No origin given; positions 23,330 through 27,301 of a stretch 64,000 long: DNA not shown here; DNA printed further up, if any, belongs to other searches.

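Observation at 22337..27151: Orphan operon: 1223-aa secretin with about eight tandem N-modules and a Pro-rich tail, followed by a lipoprotein, with no secretion machinery nearby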

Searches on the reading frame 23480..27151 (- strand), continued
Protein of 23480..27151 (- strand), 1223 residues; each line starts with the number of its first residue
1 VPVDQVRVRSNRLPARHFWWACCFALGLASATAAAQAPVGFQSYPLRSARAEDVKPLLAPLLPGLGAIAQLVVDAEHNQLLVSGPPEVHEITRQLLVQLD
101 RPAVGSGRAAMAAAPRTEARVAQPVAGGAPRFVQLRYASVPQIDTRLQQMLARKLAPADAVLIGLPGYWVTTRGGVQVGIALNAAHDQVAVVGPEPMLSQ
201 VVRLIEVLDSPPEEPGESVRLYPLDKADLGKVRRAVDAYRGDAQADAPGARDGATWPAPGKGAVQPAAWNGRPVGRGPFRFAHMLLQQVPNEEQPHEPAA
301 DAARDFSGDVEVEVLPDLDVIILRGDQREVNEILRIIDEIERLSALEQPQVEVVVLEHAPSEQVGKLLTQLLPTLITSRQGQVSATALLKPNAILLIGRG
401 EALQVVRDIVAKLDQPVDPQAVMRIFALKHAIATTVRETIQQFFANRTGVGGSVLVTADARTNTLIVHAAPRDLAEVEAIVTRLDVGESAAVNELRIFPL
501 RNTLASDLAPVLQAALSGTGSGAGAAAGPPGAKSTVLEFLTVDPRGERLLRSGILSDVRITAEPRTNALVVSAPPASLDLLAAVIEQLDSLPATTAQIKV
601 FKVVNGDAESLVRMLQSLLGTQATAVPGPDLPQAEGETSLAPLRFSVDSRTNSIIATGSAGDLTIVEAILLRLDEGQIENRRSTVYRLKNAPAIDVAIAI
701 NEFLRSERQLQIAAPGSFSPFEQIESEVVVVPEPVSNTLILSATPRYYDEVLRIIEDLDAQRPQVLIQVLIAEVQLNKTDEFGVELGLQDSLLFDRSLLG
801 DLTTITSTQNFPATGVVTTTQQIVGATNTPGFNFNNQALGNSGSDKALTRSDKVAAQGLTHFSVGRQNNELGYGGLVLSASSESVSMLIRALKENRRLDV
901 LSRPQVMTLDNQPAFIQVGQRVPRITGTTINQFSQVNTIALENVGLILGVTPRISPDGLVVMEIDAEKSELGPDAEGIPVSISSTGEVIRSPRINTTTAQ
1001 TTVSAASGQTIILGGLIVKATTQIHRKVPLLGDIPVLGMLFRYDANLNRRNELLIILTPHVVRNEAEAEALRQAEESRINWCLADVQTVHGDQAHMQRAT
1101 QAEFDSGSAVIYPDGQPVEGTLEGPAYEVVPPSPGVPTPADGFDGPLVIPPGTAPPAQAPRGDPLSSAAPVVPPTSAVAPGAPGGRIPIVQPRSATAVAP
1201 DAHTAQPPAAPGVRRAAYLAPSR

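Call 35: search_protein_families(library=pfam, proteins=[L001:3105-3737:+, L001:3734-4195:+, L001:4199-5602:+, L001:5599-7182:+, L001:7295-8953:+, L001:8950-9837:+, L001:1270-2481:+, L001:2565-3038:+], max_evalue=1)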
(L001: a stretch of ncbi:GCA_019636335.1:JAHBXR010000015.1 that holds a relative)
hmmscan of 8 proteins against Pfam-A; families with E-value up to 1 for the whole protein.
L001:3105-3737:+ (210 aa): 2 families
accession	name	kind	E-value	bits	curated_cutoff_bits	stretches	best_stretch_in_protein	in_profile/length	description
PF07963.17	N_methyl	-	0.0004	20.3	21.2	1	7-32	1-26/27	Prokaryotic N-terminal methylation motif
PF12019.13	GspH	-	0.067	14.1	21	1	144-188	68-105/108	Type II transport protein GspH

L001:3734-4195:+ (153 aa): 2 families
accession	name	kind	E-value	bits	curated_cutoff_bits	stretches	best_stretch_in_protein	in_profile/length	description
PF02501.22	T2SSI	-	0.002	18.6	25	1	42-110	2-71/80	Type II secretion system (T2SS), protein I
PF07963.17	N_methyl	-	0.009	16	21.2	1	2-20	1-19/27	Prokaryotic N-terminal methylation motif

L001:4199-5602:+ (467 aa): 2 families
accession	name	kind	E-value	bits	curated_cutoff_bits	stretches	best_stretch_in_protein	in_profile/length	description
PF11612.13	T2SSJ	-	0.00052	20.8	28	1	292-333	88-130/140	Type II secretion system (T2SS), protein J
PF07963.17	N_methyl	-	0.0024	17.8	21.2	1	11-36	2-27/27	Prokaryotic N-terminal methylation motif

L001:5599-7182:+ (527 aa): 3 families
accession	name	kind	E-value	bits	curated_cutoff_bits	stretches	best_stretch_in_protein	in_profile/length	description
PF21687.3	T2SSK_1st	-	7.3e-13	49.6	26.2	1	128-215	1-95/107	Type II secretion system (T2SS), protein K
PF12836.13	HHH_3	-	2.5e-07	31.1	27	1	388-419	5-36/65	Helix-hairpin-helix motif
PF00633.29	HHH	-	0.0029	17.8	24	0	149-167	12-30/30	Helix-hairpin-helix motif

L001:7295-8953:+ (552 aa): 1 family
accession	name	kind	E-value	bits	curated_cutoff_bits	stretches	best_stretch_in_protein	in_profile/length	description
PF11104.14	PilM_2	-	0.00059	19.3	27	1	87-209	76-206/340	Type IV pilus assembly protein PilM;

L001:8950-9837:+ (295 aa): 1 family
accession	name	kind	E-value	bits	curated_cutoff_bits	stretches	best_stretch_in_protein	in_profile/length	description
PF04350.18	PilO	-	0.062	13.9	22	1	37-167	5-138/145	Pilus assembly protein, PilO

L001:1270-2481:+ (403 aa): 5 families
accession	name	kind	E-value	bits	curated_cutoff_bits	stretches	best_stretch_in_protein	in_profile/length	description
PF00482.28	T2SSF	-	9.9e-58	194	25.2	2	68-190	2-125/125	Type II secretion system (T2SS), protein F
PF19297.4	QcrA_N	-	0.00086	19.2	27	1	145-241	34-122/222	QcrA subunit N-terminal region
PF16313.11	DUF4953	-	0.018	14.7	24.2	1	6-110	210-311/316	Met-zincin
PF25541.1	TBCA_PH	-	0.054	13.6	27.8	1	41-113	19-85/139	PH domain-containing proteins, TBCA domain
PF20990.2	DUF2207_C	-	0.25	11.4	33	1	153-254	127-204/247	Predicted membrane protein (DUF2207) C-terminal domain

L001:2565-3038:+ (157 aa): 2 families
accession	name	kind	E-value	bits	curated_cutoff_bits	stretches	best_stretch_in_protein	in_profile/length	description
PF08334.16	T2SSG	-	2.7e-33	114.7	21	1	37-145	2-108/108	Type II secretion system (T2SS), protein G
PF07963.17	N_methyl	-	1.4e-05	24.9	21.2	1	11-33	4-26/27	Prokaryotic N-terminal methylation motif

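Call 36: find_homologous_proteins(query=L001:8950-9837:+, max_evalue=0.00001)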
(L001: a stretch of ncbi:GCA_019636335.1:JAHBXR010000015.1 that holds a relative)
Query L001:8950-9837:+ (295 aa): 254 proteins with E <= 0.00001 among 8000 candidates; the best 120 are listed.
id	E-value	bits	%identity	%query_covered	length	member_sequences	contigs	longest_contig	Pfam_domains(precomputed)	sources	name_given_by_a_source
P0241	3.5e-176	602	92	100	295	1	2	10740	-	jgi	-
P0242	1.2e-173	594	91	100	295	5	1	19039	-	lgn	-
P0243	1.9e-136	472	72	100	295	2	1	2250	-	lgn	-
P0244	2.3e-135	468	71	100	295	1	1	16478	-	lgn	-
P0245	8.1e-123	427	66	100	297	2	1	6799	-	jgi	-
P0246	2.9e-121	422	63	100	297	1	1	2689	-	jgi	jgi:hypothetical protein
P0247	2.8e-119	416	64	100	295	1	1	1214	-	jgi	-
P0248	5.2e-118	411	63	100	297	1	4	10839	-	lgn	-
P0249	7.9e-117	408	61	100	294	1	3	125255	-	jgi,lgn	jgi:hypothetical protein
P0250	7.1e-116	404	60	100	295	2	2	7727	-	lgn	-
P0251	1.7e-113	397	61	99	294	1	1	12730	-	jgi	jgi:Tfp pilus assembly protein PilO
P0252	1.6e-112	393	60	100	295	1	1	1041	-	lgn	-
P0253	2.6e-112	393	61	100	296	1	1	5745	-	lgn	-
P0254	4.0e-112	392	61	99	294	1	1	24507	-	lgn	-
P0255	7.0e-112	391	62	100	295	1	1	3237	-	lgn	-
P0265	1.4e-108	381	60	100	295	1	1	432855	-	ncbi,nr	ncbi:MAG: hypothetical protein K1X74_02265 [Pirellulales bacterium]|nr:hypothetical protein [Pirellu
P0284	1.9e-102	360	59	100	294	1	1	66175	-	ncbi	-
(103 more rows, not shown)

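Call 37: find_encoding_contigs(protein=P0265, flank=10000, max_places=3)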
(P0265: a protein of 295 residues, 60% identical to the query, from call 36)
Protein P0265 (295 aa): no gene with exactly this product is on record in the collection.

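Call 44: search_solved_structures(query=window:23480-27151:-, max_evalue=0.00001)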
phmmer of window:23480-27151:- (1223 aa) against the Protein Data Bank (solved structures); distinct sequences matched with E-value up to 0.00001: 23.
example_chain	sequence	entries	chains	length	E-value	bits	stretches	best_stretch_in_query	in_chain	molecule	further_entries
6hcg_A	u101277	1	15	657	1.3e-40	142.4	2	875-1074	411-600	Type II secretion system protein D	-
5wq7_A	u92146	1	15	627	3e-37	131.3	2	873-1074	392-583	Putative type II secretion system protein D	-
5zdh_A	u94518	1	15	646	9.1e-36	126.4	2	872-1075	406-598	Type II secretion system protein D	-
6i1x_A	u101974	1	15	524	5.3e-35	123.8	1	873-1064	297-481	Type II secretion system protein D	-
5wln_G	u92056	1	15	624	2.7e-34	121.5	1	875-1075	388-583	Type II secretion system protein D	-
5w68_A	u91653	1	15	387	2.3e-31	111.8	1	724-1075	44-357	Putative type II secretion protein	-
5wq8_A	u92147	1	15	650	1.7e-30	108.9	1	566-1075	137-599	Type II secretion system protein D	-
5wq9_A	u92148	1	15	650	1.2e-29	106.1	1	566-1075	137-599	Type II secretion system protein D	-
6i1y_A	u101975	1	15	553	1.7e-27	99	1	566-1075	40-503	General secretion pathway protein GspD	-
9k8v_A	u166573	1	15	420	1.5e-25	92.6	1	689-1075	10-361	General secretion pathway protein D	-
6w6m_A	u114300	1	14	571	1.1e-22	83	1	885-1062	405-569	Type IV pilus secretin PilQ family protein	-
6ve2_A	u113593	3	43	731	1.8e-21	79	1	886-1068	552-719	Fimbrial assembly protein PilQ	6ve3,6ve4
9x0w_A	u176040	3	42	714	2.3e-21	78.7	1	886-1067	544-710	Fimbrial assembly protein PilQ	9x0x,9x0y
4av2_A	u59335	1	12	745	2.9e-20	75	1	875-1063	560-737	TYPE IV PILUS BIOGENESIS AND COMPETENCE PROTEIN PILQ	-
9sh1_A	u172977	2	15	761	3.2e-20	74.9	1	875-1063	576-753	Type IV pilus biogenesis and competence protein PilQ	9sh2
7ofh_A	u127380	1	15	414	9.4e-17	63.4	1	882-1063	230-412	Virion export protein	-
6rwk_X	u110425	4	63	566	4e-09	38.1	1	888-1063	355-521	Outer membrane protein MxiD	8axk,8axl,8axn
8co1_Q1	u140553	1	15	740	7.1e-09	37.3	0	944-1062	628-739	Probable type IV piliation system protein DR_0774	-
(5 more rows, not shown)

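Call 59: list_cluster_members(proteins=[P0001, P0265])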
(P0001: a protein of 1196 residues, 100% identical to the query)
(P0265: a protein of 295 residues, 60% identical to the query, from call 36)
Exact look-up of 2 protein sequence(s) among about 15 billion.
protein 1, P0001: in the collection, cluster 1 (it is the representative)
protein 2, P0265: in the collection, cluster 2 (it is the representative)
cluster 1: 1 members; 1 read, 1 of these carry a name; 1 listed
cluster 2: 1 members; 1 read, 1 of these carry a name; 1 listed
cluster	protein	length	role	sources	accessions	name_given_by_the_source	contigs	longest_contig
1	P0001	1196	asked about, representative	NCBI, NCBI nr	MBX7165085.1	MAG: hypothetical protein K1X74_01930 [Pirellulales bacterium] | hypothetical protein [Pirellulales bacterium]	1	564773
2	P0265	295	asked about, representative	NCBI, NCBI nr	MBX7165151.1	MAG: hypothetical protein K1X74_02265 [Pirellulales bacterium] | hypothetical protein [Pirellulales bacterium]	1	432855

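Call 65: find_encoding_contigs(protein=P0284, flank=10000, max_places=2)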
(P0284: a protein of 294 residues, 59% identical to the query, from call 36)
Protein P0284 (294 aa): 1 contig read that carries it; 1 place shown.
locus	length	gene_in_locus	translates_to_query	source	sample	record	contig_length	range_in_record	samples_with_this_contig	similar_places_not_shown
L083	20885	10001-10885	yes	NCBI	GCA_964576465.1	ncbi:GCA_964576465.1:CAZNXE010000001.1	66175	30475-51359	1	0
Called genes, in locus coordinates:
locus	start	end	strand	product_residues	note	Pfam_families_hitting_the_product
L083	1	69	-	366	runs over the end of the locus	PF00036:EF-hand_1 (faint), PF13405:EF-hand_6 (faint), PF13499:EF-hand_7 (faint)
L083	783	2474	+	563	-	PF05157:MshEN, PF00437:T2SSE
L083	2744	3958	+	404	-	-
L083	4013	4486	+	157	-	PF07963:N_methyl (weak), PF08334:T2SSG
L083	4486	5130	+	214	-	-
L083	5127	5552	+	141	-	-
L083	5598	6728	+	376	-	PF11612:T2SSJ (weak)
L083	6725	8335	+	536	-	PF21687:T2SSK_1st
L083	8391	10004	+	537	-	-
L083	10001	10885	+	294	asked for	-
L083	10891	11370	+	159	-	PF00903:Glyoxalase, PF13468:Glyoxalase_3, PF13669:Glyoxalase_4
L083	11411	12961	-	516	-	PF02386:TrkH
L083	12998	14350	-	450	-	PF00070:Pyr_redox (faint), PF01262:AlaDh_PNT_C, PF02254:TrkA_N, PF02737:3HCDH_N (weak), PF13241:NAD_binding_7 (weak), PF02080:TrkA_C, PF02254:TrkA_N, PF02080:TrkA_C, +13 more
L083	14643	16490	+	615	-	PF00474:SSF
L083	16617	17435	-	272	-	-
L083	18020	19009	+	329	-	PF00005:ABC_tran, PF13175:AAA_15 (faint), PF13304:AAA_21, PF13732:DrrA1-3_C (weak)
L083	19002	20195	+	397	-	PF12698:ABC2_membrane_3, PF01061:ABC2_membrane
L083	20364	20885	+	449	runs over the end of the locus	-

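Call 66: find_encoding_contigs(protein=P0255, flank=10000, max_places=2)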
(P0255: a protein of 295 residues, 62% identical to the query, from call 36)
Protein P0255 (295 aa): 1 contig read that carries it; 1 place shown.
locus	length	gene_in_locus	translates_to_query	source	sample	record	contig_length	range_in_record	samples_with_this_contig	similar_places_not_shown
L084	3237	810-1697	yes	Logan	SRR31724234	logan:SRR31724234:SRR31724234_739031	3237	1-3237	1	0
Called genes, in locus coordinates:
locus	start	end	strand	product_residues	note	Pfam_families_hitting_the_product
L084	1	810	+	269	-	?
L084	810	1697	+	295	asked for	-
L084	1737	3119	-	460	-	-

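Call 73: fold_search(model_id=the predicted structure, library=pdb)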
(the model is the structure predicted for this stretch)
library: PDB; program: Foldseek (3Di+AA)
matches with E <= 10: 752; with E <= 0.001: 52
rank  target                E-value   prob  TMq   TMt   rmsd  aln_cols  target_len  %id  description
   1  5zdh_A                2.9e-29  1.00  0.23  0.42  19.9       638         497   21  CryoEM structure of ETEC Pilotin-Secretin AspS-GspD complex (released 2018-04-18)
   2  6hcg_A                4.4e-29  1.00  0.20  0.33  36.2       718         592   18  Klebsiella pneumoniae type II secretion system outer membrane complex. PulD, PulS and PulC HR domain. (released 2019-11-27)
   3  5wq8_A                1.5e-28  1.00  0.21  0.40  23.1       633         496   19  CryoEM structure of type II secretion system secretin GspD in Vibrio cholerae (released 2016-12-28)
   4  5wq7_A                2.5e-28  1.00  0.20  0.40  24.4       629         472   20  CryoEM structure of type II secretion system secretin GspD in E.coli K12 (released 2016-12-28)
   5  6i1x_A                4.7e-28  1.00  0.22  0.41  20.6       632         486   19  Aeromonas hydrophila ExeD (released 2019-04-10)
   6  5wq9_A                1.9e-27  1.00  0.21  0.40  23.3       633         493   19  CryoEM structure of type II secretion system secretin GspD G453A mutant in Vibrio cholerae (released 2016-12-28)
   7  6i1y_A                9.5e-27  1.00  0.21  0.39  24.2       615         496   20  Vibrio vulnificus EpsD (released 2019-04-10)
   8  8co1_A1               1.1e-25  1.00  0.17  0.28  57.6       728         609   15  Type II Secretion System (released 2024-04-10)
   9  5wln_A                6.6e-23  1.00  0.20  0.48  16.0       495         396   24  Cryo-EM structure of the T2SS secretin XcpQ from Pseudomonas aeruginosa (released 2017-10-25)
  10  6q14_A                5.4e-21  1.00  0.18  0.35  20.8       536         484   16  Structure of the Salmonella SPI-1 injectisome NC-base (released 2019-10-23)
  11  6q14_B                6.0e-21  1.00  0.18  0.35  20.4       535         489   16  Structure of the Salmonella SPI-1 injectisome NC-base (released 2019-10-23)
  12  9k8v_A                9.7e-21  1.00  0.21  0.50  10.6       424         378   22  Cryo-EM structure of the Type II secretion system protein from Vibrio cholerae (released 2025-10-29)
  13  5w68_A                1.0e-20  1.00  0.18  0.47  13.4       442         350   21  Type II secretin from Enteropathogenic Escherichia coli - GspD (released 2017-11-15)
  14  5tcr_A                5.7e-20  1.00  0.18  0.36  19.4       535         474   15  Atomic model of the Salmonella SPI-1 type III secretion injectisome basal body proteins InvG, PrgH, and PrgK (released 2016-12-21)
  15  7ah9_5E               2.3e-18  1.00  0.15  0.29  35.9       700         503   15  Substrate-engaged type 3 secretion system needle complex from Salmonella enterica typhimurium - SpaR state 1 (released 2021-03-17)
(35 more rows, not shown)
